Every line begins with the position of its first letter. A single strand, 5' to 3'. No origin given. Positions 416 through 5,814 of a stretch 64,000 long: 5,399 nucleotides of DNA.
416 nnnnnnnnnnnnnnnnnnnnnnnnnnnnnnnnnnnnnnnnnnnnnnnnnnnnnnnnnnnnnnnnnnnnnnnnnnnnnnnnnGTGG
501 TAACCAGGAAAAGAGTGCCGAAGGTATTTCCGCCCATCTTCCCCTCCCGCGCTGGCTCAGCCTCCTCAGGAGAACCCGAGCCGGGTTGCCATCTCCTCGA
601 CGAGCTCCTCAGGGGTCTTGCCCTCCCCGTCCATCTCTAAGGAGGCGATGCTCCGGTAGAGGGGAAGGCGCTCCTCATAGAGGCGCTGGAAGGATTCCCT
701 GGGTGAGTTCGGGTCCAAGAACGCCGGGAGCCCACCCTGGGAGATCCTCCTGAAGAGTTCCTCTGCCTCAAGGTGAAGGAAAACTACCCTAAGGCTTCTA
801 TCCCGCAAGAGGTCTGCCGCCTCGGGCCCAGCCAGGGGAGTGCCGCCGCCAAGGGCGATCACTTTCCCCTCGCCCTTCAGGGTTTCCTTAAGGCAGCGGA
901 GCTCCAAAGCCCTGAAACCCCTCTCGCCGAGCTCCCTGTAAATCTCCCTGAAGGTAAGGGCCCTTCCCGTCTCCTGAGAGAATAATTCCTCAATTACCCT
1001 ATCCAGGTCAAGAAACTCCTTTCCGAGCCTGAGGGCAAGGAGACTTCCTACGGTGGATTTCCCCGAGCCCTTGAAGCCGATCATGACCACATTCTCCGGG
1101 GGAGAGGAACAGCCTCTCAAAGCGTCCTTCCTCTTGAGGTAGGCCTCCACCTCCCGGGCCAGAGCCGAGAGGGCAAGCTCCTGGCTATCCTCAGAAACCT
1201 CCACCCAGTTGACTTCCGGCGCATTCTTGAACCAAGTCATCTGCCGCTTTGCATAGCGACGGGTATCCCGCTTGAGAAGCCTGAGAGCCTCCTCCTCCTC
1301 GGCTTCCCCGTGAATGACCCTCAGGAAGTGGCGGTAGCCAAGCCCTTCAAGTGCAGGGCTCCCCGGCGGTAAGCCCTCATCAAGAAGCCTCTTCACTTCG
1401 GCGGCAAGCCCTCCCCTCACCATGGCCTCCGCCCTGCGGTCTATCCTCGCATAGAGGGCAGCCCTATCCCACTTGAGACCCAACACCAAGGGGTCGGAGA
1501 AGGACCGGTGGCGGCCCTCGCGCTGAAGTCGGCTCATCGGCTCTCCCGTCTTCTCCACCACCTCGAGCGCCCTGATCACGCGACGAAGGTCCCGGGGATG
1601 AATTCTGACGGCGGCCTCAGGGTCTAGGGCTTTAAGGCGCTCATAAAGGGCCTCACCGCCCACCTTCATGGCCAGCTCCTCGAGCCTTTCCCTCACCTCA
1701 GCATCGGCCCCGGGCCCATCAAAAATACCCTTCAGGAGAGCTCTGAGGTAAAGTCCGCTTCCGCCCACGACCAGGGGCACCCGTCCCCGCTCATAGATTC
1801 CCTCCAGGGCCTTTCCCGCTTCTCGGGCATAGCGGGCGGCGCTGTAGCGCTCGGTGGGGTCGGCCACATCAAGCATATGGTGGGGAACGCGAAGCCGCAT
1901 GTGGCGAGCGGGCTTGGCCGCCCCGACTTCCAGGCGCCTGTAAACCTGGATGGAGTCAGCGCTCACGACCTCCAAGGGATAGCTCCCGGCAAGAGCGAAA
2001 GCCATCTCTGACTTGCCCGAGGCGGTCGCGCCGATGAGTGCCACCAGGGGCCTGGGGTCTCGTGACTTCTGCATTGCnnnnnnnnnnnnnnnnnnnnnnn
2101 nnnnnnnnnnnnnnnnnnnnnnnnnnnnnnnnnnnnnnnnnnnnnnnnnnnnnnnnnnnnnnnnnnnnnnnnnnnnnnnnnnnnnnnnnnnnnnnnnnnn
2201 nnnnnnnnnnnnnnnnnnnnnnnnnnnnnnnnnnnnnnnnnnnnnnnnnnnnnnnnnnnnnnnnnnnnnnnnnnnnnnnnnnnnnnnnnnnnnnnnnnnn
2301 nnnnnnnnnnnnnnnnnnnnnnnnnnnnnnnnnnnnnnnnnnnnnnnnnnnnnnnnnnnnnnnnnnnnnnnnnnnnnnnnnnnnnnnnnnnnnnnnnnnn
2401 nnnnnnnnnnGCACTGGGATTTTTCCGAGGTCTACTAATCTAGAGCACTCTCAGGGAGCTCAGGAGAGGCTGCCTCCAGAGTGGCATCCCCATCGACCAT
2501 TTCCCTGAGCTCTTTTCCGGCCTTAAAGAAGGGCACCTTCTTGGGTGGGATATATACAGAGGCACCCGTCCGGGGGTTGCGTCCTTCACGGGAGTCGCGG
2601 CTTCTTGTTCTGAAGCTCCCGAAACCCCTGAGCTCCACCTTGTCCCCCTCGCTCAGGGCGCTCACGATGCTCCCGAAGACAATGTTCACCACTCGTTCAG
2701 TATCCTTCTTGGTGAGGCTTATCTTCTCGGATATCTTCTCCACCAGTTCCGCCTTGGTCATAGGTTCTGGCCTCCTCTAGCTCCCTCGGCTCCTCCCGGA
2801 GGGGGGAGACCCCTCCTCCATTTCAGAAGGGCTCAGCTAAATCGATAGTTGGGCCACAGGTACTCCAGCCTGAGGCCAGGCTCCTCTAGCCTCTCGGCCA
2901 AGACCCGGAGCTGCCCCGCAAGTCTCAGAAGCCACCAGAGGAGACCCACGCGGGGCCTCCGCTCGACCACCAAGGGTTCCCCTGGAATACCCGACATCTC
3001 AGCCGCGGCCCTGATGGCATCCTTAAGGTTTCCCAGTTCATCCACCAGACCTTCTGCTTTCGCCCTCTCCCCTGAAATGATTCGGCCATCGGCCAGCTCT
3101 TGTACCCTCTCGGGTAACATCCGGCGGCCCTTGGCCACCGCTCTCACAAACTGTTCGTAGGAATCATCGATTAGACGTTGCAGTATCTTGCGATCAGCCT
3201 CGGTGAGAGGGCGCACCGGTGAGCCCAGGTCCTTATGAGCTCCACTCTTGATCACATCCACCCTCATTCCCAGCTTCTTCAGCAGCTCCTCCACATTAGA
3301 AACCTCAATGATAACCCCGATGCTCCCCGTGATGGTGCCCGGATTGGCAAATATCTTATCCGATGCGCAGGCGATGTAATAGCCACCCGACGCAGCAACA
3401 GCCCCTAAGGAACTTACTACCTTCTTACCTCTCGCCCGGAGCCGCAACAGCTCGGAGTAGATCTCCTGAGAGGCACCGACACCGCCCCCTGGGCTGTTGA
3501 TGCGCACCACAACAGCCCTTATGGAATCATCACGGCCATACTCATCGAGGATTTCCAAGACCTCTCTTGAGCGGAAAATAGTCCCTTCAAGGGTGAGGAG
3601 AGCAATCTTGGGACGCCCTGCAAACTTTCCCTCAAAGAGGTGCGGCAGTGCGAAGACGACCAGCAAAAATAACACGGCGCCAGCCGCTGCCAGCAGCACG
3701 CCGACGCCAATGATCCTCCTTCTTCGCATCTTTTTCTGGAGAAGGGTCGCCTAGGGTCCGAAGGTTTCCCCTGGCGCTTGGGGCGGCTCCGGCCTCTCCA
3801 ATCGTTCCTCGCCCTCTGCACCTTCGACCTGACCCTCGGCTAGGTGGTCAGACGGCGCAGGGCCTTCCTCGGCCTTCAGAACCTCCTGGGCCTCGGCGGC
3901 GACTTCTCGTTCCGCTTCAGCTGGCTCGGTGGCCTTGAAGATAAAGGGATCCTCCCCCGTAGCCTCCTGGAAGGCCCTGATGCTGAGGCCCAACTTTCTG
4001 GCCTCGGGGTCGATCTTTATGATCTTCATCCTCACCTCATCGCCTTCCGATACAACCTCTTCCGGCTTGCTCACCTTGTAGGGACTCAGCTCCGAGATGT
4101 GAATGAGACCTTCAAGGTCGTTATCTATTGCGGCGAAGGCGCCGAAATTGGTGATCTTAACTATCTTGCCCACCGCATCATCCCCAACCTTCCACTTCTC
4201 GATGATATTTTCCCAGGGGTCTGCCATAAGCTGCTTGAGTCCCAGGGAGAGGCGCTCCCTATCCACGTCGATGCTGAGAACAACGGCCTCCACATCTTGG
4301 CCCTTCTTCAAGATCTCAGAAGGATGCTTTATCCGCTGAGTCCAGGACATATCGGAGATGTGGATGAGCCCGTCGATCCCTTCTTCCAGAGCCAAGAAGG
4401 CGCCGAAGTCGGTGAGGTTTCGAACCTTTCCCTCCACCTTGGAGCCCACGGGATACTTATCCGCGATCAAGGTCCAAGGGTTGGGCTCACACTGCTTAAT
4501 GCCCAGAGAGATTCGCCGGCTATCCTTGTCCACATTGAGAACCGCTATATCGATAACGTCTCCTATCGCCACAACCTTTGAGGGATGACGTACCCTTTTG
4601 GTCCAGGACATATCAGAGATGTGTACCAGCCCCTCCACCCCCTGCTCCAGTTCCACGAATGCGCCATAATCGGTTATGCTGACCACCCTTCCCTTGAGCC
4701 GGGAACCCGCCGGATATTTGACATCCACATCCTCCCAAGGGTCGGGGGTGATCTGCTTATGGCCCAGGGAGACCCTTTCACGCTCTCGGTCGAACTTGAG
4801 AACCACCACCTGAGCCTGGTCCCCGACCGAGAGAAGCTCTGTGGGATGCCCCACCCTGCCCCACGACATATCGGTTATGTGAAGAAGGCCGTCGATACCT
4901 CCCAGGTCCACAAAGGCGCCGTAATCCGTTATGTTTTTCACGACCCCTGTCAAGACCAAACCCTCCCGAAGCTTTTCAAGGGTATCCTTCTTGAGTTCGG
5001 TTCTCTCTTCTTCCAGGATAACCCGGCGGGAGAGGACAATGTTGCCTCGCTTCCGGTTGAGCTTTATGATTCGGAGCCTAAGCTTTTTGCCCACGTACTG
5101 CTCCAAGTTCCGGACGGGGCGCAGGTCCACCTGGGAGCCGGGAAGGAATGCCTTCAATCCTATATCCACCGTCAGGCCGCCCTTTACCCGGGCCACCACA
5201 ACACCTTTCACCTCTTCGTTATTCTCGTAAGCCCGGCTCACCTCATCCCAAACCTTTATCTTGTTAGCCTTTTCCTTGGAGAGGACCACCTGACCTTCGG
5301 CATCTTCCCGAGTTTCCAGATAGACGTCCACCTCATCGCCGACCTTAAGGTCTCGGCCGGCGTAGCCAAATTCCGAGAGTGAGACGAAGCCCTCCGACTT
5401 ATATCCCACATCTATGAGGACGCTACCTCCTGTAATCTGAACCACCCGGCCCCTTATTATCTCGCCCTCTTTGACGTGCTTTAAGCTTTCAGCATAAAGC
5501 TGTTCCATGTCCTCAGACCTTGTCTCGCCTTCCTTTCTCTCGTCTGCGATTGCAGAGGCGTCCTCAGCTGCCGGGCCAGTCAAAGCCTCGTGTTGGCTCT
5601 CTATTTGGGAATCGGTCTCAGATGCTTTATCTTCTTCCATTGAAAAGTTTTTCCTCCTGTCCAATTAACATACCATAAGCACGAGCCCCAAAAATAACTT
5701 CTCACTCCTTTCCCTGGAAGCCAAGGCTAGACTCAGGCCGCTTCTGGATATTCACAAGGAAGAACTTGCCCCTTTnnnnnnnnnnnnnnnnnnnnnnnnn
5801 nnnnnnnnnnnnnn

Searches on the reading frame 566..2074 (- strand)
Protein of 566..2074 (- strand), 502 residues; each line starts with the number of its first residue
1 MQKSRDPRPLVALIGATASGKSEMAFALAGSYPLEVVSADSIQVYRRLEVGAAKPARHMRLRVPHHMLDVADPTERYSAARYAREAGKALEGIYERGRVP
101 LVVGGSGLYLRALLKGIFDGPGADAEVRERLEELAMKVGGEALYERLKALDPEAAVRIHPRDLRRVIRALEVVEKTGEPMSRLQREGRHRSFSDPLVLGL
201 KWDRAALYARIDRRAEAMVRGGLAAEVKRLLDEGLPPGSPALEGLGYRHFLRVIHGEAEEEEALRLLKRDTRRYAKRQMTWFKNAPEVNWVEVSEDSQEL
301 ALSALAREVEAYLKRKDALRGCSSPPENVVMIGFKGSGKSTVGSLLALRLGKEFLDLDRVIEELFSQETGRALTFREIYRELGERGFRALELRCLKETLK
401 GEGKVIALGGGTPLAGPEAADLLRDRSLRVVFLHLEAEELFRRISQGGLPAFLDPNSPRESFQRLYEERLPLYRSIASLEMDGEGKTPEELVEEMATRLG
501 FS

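Call 66: search_protein_families(library=pfam, proteins=[window:566-2074:-], max_evalue=0.00001)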
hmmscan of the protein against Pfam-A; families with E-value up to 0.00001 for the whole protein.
window:566-2074:- (502 aa): 4 families
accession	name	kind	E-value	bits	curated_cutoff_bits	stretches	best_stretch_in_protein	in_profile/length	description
PF01715.23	IPPT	-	3.4e-83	279.5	23.6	1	43-284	1-242/243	IPP transferase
PF01202.28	SKI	-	1.5e-31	110.2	22.1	1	336-497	2-156/159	Shikimate kinase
PF13671.12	AAA_33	-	2.2e-10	41.5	27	0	329-373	2-46/143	AAA domain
PF01745.22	IPT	-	1.4e-07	31.6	20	1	12-57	5-50/233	Isopentenyl transferase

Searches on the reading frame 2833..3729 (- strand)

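Call 66: search_protein_families(library=pfam, proteins=[window:2833-3729:-], max_evalue=0.00001)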
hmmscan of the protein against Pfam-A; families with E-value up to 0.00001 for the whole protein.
window:2833-3729:- (298 aa): 2 families
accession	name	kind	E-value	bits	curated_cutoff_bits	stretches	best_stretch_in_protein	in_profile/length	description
PF01343.23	Peptidase_S49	-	1.5e-52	178.1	24.9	1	97-246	2-151/154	Peptidase family S49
PF25145.1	NfeD1b_N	-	4.2e-07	30.2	40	1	67-144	28-102/189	NfeD1b, N-terminal domain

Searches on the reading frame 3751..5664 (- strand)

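Call 66: search_protein_families(library=pfam, proteins=[window:3751-5664:-], max_evalue=0.00001)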
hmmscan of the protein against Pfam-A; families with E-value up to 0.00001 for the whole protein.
window:3751-5664:- (637 aa): 5 families
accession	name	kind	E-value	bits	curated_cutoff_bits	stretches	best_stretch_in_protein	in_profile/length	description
PF00575.29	S1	-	4.2e-103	338.3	22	6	317-390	2-74/74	S1 RNA binding domain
PF23459.1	S1_RRP5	-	1e-31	109.7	27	1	407-474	4-70/72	RRP5 S1 domain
PF21710.3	Spt6_S1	-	3.1e-14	53.5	27.5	0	413-469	23-79/91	Spt6, S1/OB domain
PF17092.11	PCB_OB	-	2.1e-08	35.4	27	0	320-375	32-97/111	Penicillin-binding protein OB-like domain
PF13509.12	S1_2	-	4.7e-08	33.5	21.8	0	407-439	2-34/61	S1 domain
